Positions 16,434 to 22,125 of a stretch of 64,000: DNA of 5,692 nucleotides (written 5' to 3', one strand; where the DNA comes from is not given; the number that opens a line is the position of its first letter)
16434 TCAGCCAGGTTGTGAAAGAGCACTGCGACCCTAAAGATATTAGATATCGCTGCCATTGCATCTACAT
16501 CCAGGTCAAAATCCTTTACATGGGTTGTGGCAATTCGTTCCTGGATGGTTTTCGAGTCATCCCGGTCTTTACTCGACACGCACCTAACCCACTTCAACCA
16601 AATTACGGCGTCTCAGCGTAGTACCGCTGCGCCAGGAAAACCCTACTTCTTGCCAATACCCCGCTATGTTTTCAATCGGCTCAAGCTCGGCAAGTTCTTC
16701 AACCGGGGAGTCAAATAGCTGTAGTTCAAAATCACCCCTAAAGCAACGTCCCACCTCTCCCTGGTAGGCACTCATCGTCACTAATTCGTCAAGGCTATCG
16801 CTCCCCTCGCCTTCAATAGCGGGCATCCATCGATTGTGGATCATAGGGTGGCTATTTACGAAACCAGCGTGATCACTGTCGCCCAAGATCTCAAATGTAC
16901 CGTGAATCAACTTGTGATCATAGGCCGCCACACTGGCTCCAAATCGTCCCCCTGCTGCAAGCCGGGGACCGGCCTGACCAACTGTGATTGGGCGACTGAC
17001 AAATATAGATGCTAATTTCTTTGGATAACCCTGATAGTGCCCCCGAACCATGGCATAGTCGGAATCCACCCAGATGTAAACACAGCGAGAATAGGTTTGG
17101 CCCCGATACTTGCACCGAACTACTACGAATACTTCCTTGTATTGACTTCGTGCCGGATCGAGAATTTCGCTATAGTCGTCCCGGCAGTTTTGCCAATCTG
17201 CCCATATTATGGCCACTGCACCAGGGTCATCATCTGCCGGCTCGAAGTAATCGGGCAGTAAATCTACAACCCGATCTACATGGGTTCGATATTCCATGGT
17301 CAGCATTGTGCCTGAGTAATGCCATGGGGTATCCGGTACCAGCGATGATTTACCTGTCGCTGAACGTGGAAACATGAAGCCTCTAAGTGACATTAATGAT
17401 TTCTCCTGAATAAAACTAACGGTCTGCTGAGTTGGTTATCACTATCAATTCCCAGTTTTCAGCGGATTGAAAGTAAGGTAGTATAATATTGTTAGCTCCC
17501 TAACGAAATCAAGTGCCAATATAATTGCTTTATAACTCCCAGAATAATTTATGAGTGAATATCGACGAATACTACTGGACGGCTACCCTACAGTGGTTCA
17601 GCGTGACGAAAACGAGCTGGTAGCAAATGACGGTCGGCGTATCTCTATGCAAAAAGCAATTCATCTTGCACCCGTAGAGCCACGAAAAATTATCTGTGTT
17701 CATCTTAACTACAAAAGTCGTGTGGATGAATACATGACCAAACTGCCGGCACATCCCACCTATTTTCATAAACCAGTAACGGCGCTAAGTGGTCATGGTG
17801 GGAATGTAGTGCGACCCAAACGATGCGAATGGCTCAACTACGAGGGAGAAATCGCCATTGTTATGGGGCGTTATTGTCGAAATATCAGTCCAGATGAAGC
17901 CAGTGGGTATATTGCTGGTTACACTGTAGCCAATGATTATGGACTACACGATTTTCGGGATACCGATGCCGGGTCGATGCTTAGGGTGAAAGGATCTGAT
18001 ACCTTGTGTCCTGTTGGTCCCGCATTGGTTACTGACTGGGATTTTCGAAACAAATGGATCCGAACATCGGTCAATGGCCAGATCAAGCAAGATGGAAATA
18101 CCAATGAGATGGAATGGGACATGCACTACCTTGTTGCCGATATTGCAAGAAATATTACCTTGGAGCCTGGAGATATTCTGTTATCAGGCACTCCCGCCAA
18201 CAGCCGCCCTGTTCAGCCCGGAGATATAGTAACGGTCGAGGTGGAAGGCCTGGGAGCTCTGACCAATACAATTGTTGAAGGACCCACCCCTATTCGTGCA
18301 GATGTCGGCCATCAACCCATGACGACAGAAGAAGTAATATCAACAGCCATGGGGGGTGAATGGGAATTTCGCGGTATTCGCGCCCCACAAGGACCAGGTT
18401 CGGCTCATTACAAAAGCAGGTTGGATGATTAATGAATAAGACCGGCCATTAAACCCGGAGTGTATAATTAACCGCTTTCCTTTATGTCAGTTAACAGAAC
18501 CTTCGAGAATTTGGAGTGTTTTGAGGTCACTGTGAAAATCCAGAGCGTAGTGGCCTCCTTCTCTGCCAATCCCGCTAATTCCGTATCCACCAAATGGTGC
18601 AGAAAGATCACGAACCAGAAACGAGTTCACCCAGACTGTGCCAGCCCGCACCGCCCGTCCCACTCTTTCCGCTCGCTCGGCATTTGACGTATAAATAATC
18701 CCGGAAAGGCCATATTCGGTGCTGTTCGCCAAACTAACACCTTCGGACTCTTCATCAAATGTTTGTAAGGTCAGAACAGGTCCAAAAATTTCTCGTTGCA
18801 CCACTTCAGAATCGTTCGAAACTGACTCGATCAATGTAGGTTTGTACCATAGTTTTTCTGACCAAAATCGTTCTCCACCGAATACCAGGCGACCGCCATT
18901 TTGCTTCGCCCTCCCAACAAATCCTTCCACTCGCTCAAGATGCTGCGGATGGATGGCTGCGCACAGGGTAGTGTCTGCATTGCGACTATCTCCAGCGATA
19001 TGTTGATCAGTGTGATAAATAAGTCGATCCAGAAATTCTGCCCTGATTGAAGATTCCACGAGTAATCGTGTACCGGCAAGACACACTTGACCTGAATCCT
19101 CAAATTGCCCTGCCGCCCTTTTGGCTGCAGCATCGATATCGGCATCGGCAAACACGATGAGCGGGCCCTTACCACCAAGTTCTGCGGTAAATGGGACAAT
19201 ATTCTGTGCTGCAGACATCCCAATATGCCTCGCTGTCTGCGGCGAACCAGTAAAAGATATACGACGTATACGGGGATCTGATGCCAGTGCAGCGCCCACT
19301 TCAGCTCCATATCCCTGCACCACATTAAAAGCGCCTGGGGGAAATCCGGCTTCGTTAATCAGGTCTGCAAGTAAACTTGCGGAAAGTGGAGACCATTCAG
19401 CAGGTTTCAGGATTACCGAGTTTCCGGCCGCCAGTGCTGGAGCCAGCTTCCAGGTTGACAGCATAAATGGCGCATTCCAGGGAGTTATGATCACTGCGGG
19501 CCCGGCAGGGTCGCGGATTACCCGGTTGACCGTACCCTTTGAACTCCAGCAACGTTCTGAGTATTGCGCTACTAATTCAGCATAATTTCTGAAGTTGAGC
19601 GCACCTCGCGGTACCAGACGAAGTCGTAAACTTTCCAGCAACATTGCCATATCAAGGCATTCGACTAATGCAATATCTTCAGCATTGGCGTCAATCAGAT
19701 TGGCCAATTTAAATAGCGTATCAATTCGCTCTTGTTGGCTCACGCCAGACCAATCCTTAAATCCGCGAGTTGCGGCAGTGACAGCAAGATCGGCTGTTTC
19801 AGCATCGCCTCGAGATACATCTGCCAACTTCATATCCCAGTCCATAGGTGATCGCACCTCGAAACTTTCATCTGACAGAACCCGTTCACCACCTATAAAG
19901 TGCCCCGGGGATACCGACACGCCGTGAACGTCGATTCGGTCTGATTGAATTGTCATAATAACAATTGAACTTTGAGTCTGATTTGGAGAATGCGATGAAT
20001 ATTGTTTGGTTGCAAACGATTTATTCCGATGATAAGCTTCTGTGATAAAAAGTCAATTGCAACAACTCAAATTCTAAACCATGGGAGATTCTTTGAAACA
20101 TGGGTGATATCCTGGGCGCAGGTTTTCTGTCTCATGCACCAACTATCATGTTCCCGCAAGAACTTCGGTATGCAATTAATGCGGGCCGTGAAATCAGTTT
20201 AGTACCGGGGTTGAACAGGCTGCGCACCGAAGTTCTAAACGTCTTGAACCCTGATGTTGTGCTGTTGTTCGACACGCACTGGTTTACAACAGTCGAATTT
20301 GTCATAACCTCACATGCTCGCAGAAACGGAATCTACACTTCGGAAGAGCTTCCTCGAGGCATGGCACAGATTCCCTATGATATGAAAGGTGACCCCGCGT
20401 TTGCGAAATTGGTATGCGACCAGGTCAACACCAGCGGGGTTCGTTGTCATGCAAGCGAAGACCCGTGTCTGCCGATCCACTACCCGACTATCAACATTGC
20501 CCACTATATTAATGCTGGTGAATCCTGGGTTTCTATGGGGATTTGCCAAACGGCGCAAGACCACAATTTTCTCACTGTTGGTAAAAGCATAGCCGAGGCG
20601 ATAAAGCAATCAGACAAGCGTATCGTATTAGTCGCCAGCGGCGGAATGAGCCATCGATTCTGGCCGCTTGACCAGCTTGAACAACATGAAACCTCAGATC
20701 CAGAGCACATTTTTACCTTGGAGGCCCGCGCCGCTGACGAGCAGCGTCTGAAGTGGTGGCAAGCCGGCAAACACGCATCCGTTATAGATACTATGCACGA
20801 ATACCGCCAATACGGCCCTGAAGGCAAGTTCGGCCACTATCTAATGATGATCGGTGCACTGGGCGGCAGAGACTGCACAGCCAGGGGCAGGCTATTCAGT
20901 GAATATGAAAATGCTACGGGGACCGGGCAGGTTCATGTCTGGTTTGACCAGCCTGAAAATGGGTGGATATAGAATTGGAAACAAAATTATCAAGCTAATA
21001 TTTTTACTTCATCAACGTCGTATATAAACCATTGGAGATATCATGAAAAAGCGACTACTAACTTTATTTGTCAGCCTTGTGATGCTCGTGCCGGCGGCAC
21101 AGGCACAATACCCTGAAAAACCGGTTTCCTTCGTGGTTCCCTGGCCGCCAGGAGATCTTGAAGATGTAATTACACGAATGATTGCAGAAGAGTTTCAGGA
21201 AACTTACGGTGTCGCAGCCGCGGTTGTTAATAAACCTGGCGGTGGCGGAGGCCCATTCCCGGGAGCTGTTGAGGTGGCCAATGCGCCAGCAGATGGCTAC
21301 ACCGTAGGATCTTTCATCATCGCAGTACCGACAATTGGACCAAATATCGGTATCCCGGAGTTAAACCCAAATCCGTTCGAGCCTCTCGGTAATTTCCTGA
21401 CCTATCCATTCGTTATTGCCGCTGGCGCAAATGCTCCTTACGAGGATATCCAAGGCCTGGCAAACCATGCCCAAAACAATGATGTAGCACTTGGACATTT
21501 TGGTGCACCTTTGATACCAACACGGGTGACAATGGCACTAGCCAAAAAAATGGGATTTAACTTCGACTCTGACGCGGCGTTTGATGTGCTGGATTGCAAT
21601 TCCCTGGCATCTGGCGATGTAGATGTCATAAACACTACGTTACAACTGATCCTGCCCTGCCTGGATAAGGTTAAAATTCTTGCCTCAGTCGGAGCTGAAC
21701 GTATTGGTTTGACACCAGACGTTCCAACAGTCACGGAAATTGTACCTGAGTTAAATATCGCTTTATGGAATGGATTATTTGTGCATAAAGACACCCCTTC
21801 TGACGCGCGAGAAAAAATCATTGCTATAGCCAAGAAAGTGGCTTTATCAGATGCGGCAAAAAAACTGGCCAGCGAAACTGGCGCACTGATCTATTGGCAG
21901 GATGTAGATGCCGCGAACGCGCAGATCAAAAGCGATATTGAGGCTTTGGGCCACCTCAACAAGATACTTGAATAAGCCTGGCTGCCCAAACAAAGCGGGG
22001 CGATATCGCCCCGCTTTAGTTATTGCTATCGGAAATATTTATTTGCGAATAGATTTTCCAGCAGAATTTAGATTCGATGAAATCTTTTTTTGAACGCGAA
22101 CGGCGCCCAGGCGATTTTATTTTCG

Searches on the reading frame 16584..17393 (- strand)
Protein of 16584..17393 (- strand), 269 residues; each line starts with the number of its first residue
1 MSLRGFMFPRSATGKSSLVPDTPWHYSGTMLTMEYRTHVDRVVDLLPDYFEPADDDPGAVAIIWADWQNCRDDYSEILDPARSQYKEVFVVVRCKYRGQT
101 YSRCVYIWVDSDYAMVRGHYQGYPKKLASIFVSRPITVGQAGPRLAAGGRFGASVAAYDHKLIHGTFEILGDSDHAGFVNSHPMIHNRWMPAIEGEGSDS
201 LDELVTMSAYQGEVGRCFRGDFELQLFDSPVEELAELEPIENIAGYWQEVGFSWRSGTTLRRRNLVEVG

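Call 36: search_protein_families(library=pfam, proteins=[window:16584-17393:-], max_evalue=0.01)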
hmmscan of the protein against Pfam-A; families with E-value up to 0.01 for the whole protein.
window:16584-17393:- (269 aa): 1 family
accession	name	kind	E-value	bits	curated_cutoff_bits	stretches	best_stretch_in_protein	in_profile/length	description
PF06314.16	ADC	-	9.4e-48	163.2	29.8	1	10-262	4-236/238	Acetoacetate decarboxylase (ADC)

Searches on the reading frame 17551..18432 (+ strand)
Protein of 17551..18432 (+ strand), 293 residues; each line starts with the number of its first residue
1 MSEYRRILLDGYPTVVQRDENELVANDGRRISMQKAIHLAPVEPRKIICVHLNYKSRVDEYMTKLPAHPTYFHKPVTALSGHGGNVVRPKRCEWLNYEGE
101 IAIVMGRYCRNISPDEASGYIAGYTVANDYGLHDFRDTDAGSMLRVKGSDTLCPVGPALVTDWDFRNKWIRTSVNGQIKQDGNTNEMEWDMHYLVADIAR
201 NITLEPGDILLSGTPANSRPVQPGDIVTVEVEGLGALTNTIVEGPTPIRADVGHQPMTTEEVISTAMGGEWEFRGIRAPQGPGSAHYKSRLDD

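Call 38: search_protein_families(library=pfam, proteins=[window:17551-18432:+], max_evalue=0.001)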
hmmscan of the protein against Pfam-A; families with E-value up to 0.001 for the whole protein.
window:17551-18432:+ (293 aa): 1 family
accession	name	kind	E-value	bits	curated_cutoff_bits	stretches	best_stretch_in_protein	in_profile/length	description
PF01557.24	FAA_hydrolase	-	4e-59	200.3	23.9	1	46-242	1-214/214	Fumarylacetoacetate (FAA) hydrolase C-terminal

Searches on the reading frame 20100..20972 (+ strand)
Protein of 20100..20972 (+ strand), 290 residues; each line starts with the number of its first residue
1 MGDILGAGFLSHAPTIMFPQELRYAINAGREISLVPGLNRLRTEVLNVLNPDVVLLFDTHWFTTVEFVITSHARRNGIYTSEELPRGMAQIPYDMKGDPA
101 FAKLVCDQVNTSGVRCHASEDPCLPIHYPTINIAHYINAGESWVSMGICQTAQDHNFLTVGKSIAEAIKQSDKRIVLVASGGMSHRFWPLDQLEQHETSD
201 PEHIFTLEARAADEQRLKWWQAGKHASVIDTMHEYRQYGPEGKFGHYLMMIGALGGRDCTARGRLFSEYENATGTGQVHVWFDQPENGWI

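Call 37: search_protein_families(library=pfam, proteins=[window:20100-20972:+], max_evalue=0.001)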
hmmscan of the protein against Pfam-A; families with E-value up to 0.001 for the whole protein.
window:20100-20972:+ (290 aa): 1 family
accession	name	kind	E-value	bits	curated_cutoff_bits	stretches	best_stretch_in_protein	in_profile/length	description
PF02900.23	LigB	-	9.4e-27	94.2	26.3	1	9-281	4-267/269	Catalytic LigB subunit of aromatic ring-opening dioxygenase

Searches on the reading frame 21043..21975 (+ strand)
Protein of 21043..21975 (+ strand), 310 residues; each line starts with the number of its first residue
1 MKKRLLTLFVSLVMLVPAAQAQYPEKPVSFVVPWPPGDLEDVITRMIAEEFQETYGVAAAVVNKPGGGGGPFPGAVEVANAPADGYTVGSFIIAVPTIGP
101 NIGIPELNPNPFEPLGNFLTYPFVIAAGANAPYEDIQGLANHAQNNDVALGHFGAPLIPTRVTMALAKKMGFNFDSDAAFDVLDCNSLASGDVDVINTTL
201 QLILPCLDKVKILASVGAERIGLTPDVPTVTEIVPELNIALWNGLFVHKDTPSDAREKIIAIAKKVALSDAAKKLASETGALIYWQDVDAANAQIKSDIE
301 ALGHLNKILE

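Call 38: search_protein_families(library=pfam, proteins=[window:21043-21975:+], max_evalue=0.001)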
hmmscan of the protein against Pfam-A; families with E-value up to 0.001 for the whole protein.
window:21043-21975:+ (310 aa): 1 family
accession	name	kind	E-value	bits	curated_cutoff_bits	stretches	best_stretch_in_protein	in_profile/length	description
PF03401.19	TctC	-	3.1e-16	60.1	27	1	43-296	1-259/274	Tripartite tricarboxylate transporter family receptor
